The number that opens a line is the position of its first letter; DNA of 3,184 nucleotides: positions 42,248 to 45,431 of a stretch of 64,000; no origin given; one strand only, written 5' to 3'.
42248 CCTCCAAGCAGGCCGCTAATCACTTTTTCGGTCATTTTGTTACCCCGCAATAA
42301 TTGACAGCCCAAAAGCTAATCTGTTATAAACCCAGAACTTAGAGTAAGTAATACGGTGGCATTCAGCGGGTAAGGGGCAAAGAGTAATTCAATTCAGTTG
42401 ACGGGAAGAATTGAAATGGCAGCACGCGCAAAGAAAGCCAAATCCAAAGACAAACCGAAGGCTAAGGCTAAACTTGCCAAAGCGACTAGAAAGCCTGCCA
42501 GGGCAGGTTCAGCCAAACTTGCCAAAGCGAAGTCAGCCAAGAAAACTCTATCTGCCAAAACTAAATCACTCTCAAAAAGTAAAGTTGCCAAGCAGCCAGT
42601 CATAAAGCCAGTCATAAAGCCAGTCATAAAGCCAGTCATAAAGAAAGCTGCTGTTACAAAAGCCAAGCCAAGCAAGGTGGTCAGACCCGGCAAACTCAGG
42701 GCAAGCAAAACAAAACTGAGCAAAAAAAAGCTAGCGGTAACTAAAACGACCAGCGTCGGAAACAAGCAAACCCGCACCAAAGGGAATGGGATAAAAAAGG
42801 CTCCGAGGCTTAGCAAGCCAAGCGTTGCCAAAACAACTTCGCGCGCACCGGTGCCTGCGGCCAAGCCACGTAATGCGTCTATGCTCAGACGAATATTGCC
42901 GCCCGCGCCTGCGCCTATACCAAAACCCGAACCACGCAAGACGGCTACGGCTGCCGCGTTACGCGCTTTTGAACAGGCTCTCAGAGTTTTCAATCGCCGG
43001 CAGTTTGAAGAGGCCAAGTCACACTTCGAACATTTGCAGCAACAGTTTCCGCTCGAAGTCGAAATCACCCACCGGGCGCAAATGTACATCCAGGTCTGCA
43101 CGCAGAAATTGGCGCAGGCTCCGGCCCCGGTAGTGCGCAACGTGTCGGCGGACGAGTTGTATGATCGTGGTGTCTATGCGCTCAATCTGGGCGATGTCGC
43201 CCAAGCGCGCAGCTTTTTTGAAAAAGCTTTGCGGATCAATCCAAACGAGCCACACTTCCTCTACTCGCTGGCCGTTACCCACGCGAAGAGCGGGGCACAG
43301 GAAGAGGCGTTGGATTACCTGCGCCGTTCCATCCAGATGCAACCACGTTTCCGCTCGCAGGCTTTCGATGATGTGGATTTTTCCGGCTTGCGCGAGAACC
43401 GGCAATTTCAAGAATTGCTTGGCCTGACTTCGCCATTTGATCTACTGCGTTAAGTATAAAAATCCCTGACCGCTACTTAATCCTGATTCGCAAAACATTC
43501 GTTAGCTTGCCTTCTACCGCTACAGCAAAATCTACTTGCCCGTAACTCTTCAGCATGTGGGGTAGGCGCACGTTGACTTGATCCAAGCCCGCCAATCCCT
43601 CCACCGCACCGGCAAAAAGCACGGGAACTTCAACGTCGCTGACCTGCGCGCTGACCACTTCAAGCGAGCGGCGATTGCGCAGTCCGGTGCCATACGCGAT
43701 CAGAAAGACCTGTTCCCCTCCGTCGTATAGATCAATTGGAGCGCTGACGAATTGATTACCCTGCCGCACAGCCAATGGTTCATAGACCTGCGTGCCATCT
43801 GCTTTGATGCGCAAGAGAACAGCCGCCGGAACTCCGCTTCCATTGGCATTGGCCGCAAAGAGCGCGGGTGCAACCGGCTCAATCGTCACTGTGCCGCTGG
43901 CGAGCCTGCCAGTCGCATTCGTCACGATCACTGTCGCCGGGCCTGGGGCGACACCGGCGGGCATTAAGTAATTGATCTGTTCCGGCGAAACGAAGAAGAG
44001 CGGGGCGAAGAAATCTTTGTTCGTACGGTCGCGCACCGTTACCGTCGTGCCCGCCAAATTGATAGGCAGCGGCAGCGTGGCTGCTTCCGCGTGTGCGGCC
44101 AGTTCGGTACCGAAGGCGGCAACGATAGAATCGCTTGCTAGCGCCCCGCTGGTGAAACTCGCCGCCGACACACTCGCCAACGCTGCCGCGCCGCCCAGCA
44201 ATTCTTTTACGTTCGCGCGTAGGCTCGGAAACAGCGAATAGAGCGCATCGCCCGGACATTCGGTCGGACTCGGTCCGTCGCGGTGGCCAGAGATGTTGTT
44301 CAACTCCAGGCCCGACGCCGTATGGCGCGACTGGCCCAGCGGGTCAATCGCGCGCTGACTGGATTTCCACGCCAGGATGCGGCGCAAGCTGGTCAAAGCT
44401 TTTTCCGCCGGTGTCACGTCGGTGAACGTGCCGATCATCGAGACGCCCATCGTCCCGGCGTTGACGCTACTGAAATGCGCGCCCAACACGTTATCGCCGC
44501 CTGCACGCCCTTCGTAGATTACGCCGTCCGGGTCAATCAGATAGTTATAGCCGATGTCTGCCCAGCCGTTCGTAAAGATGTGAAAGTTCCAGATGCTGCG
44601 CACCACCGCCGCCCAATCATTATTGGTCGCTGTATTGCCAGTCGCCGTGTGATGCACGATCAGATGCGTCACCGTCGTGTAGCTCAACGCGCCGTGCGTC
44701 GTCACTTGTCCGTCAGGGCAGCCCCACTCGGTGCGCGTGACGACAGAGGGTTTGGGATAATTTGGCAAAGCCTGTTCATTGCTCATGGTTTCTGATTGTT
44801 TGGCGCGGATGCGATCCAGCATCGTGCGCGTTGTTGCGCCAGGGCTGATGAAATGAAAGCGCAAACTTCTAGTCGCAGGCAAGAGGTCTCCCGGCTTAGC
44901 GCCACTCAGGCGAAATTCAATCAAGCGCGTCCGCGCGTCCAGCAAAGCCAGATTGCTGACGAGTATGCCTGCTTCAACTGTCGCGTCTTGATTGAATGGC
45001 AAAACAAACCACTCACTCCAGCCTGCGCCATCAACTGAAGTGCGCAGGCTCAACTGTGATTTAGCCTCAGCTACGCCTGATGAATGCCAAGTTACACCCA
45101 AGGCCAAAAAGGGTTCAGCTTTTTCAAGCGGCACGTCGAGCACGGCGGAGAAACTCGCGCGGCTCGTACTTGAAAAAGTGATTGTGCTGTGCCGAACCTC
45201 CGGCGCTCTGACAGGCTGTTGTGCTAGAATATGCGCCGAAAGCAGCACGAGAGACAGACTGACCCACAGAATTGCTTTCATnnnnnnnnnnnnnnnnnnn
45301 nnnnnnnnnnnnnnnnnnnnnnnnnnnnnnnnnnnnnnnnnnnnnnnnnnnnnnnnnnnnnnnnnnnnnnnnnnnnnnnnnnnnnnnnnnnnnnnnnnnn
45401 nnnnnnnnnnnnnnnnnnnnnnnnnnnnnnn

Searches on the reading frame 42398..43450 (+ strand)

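Call 85: search_protein_families(library=pfam, proteins=[window:42398-43450:+], max_evalue=0.00001)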
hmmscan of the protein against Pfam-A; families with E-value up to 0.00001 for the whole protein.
window:42398-43450:+ (351 aa): 6 families
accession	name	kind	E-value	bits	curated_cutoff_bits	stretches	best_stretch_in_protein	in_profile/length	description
PF07719.23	TPR_2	-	1.1e-12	47.4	27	1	251-283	1-33/34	Tetratricopeptide repeat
PF00515.34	TPR_1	-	2.9e-12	46.3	27.8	0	251-283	1-33/34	Tetratricopeptide repeat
PF13181.12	TPR_8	-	7.4e-10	38.6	25.7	0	255-283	5-33/34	Tetratricopeptide repeat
PF13432.12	TPR_16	-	1.7e-07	32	32.7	1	255-316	1-62/65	Tetratricopeptide repeat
PF13428.12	TPR_14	-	7.7e-07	29.6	23.5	0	252-292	2-42/44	Tetratricopeptide repeat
PF13431.12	TPR_17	-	2.4e-06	27.8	24.4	0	273-305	1-33/34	Tetratricopeptide repeat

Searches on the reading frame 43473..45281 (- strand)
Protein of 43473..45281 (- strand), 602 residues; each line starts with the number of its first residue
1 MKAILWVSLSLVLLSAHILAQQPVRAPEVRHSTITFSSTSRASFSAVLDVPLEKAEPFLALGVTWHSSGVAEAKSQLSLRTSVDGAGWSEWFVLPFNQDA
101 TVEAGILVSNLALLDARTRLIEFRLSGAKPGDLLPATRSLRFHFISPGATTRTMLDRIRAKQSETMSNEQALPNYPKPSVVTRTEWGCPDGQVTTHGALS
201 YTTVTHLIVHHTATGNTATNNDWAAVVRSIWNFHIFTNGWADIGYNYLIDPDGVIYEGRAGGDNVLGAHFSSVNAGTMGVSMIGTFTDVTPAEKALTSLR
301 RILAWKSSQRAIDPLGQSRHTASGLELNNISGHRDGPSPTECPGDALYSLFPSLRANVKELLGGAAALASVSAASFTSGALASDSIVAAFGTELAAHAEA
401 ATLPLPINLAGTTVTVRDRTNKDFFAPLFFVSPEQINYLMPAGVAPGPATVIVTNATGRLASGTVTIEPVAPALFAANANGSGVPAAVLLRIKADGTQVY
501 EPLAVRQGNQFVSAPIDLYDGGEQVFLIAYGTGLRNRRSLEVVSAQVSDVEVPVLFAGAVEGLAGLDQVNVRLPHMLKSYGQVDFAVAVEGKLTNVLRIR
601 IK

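Call 85: search_protein_families(library=pfam, proteins=[window:43473-45281:-], max_evalue=0.00001)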
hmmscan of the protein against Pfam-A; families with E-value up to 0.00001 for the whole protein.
window:43473-45281:- (602 aa): 1 family
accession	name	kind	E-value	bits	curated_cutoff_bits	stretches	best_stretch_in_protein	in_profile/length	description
PF01510.30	Amidase_2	-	3e-18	66.9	26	1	202-345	3-131/131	N-acetylmuramoyl-L-alanine amidase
